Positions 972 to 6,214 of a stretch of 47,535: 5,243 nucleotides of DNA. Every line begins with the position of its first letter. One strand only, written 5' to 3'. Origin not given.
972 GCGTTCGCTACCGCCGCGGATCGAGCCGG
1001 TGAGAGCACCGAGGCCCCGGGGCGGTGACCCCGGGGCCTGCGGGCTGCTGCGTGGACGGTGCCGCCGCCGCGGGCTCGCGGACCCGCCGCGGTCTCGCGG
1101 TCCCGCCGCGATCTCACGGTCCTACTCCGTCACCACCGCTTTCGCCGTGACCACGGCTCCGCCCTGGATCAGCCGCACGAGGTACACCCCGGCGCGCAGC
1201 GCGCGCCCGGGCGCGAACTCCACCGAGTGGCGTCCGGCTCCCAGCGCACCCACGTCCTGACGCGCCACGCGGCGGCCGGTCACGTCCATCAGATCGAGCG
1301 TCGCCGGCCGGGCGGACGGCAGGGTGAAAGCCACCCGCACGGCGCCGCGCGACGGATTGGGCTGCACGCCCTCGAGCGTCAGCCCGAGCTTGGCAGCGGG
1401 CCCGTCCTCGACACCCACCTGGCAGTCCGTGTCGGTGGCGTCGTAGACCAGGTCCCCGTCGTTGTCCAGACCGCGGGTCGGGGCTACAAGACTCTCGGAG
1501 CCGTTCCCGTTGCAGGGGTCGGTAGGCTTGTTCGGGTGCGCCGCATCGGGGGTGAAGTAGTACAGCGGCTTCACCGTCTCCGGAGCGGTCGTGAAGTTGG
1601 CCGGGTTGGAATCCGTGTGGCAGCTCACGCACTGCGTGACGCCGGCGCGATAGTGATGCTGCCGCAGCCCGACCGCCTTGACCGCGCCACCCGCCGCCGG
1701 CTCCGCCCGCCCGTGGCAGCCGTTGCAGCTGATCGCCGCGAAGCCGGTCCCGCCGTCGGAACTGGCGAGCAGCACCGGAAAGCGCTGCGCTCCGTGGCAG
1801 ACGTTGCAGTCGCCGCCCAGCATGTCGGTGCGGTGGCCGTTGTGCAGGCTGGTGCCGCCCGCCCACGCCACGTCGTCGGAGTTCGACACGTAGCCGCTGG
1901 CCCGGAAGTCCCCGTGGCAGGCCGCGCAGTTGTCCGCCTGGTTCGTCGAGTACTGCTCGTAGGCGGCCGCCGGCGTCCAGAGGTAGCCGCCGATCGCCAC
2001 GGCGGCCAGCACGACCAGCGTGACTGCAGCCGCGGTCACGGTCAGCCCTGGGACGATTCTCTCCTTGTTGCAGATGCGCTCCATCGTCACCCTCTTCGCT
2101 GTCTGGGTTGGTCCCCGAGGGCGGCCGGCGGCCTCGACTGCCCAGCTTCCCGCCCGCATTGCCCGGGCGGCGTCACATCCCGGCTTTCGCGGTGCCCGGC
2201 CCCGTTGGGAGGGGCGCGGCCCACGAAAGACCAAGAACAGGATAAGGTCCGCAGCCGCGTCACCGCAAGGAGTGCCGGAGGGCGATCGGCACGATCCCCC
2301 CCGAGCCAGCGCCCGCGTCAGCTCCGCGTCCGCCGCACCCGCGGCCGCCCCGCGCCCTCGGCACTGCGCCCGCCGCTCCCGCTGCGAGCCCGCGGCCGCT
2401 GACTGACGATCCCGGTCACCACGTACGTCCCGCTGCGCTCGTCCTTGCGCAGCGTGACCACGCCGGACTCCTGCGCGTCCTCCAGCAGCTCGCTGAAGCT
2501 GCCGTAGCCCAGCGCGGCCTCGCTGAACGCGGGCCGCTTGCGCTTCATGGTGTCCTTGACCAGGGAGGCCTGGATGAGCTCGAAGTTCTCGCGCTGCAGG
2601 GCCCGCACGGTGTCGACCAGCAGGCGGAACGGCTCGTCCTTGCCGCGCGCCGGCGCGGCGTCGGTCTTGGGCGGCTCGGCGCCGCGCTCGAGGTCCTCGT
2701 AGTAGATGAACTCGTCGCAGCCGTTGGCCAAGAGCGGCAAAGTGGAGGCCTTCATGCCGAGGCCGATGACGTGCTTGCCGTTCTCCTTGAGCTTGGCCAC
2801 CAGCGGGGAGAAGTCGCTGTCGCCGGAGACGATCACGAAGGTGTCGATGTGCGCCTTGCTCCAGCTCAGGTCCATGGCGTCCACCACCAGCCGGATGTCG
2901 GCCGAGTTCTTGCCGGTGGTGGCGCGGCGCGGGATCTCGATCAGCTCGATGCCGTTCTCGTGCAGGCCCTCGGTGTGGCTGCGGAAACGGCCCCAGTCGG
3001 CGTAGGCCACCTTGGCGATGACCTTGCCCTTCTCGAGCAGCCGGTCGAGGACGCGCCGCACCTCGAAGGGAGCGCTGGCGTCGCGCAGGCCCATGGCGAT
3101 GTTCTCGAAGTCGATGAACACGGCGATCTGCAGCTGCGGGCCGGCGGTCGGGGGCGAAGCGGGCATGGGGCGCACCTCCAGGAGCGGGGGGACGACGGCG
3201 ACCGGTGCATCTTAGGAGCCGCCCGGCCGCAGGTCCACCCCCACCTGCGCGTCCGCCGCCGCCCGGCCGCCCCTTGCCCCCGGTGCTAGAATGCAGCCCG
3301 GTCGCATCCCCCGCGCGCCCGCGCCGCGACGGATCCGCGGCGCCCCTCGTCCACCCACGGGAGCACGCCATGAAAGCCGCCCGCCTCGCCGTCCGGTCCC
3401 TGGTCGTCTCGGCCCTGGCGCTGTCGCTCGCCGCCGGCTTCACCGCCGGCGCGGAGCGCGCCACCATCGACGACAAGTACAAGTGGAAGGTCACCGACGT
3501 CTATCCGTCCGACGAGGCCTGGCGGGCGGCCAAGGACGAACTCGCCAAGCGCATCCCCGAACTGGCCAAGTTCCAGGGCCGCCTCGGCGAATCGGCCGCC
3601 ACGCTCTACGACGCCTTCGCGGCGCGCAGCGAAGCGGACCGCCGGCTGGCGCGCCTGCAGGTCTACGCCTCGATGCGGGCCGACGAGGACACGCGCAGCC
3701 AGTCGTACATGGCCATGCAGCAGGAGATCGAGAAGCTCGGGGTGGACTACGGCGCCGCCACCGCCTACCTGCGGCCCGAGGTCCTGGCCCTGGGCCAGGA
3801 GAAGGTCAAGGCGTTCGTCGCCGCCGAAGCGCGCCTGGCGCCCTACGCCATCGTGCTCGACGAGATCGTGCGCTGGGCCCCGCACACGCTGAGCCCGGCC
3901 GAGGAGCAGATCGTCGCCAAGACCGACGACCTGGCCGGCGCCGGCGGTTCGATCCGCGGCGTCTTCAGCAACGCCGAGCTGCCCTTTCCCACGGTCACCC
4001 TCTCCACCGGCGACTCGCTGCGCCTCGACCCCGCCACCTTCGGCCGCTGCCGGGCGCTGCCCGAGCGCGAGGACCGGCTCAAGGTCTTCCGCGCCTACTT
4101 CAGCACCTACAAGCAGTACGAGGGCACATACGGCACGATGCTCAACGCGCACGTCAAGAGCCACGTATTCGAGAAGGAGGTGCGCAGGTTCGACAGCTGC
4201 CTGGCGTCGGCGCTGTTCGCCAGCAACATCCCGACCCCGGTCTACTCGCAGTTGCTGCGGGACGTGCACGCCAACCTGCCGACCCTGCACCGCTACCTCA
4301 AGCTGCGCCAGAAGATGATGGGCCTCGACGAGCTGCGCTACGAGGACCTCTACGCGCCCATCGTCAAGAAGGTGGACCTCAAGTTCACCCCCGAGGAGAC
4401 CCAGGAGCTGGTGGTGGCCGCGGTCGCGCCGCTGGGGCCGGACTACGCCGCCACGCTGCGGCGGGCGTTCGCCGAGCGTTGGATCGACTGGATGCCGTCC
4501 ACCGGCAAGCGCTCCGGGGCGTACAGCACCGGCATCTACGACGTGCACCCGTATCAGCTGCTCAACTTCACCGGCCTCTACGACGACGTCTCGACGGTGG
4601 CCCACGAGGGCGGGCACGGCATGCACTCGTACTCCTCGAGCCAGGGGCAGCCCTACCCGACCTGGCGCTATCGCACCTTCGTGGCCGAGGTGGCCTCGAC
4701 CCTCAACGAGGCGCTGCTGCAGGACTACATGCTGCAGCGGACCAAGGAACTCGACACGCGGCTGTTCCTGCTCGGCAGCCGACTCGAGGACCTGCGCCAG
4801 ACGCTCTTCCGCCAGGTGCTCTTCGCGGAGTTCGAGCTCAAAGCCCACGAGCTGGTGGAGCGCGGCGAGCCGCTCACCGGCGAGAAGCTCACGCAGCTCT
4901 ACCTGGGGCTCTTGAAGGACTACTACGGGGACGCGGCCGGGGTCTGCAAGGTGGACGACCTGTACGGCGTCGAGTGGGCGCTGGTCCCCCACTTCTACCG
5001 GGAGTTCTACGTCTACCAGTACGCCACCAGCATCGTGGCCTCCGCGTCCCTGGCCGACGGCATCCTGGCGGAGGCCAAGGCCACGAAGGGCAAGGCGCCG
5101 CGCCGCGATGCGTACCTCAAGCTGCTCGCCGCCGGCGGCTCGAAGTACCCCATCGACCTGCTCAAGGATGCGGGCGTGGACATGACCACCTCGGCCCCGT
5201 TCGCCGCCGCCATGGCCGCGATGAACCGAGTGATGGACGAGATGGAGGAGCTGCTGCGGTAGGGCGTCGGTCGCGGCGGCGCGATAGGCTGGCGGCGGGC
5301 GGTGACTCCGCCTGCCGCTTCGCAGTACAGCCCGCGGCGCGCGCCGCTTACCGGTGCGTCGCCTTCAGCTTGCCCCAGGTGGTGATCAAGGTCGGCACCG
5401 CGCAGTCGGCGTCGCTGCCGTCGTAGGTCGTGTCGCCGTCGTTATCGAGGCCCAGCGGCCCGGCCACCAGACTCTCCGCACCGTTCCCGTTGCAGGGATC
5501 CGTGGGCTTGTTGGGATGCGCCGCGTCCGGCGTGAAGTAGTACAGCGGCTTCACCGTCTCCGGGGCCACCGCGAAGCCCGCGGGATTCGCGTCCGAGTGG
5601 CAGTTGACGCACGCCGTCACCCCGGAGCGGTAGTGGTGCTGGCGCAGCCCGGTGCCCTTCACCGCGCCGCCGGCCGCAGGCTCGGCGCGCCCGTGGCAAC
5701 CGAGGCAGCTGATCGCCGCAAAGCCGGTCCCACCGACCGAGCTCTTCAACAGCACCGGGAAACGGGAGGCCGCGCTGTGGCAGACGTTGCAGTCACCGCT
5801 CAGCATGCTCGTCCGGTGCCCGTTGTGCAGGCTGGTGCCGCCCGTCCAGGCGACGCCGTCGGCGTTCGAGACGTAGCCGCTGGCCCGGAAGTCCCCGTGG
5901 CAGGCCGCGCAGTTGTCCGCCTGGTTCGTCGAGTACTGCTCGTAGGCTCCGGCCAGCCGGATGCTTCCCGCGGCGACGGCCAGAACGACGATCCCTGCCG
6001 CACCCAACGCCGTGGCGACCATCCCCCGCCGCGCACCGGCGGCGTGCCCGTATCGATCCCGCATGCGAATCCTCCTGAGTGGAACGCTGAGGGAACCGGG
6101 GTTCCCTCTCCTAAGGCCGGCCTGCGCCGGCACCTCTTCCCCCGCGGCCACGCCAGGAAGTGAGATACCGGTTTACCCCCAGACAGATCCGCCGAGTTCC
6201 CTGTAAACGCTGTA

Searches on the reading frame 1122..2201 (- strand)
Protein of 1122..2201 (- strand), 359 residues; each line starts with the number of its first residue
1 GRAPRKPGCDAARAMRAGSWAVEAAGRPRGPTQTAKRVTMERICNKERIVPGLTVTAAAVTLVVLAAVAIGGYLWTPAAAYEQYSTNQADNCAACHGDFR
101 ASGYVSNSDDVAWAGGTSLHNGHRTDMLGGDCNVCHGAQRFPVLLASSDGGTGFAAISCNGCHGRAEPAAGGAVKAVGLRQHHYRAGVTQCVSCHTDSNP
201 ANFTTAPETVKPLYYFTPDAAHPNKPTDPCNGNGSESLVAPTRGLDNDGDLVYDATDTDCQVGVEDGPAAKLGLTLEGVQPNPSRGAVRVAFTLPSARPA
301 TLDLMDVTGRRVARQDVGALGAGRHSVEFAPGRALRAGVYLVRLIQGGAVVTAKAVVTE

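Call 69: search_protein_families(library=pfam, proteins=[window:1122-2201:-], max_evalue=0.001)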
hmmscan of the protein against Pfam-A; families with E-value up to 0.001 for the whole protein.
window:1122-2201:- (359 aa): 5 families
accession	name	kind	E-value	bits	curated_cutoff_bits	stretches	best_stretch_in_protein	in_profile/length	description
PF22113.1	Mtrc-MtrF_II-IV_dom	-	7.5e-09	35.8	30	0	158-204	8-44/176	Outer membrane cytochrome MtrC/MtrF-like, domains II/IV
PF14537.11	Cytochrom_c3_2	-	2.1e-06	28.5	25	0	130-197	7-66/79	Cytochrome c3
PF02085.21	Cytochrom_CIII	-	4.1e-05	24.3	22.9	1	120-202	25-89/101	Class III cytochrome C family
PF14522.11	Cytochrome_C7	-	5.7e-05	23.3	24.8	0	156-202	13-55/67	Cytochrome c7 and related cytochrome c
PF18962.6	Por_Secre_tail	-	0.00039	21.1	27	1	281-357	3-75/75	Secretion system C-terminal sorting domain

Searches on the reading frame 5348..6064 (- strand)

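Call 69: search_protein_families(library=pfam, proteins=[window:5348-6064:-], max_evalue=0.001)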
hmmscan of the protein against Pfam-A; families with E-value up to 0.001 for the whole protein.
window:5348-6064:- (238 aa): 4 families
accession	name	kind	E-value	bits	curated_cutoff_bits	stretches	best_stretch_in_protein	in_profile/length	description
PF14537.11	Cytochrom_c3_2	-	8.3e-08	33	25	0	44-98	21-66/79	Cytochrome c3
PF22113.1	Mtrc-MtrF_II-IV_dom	-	1.1e-05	25.5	30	0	44-125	76-164/176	Outer membrane cytochrome MtrC/MtrF-like, domains II/IV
PF14522.11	Cytochrome_C7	-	2.3e-05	24.6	24.8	0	46-124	9-66/67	Cytochrome c7 and related cytochrome c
PF09699.15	Paired_CXXCH_1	-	0.00012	22.1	20.6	0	89-127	6-39/41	Doubled CXXCH motif (Paired_CXXCH_1)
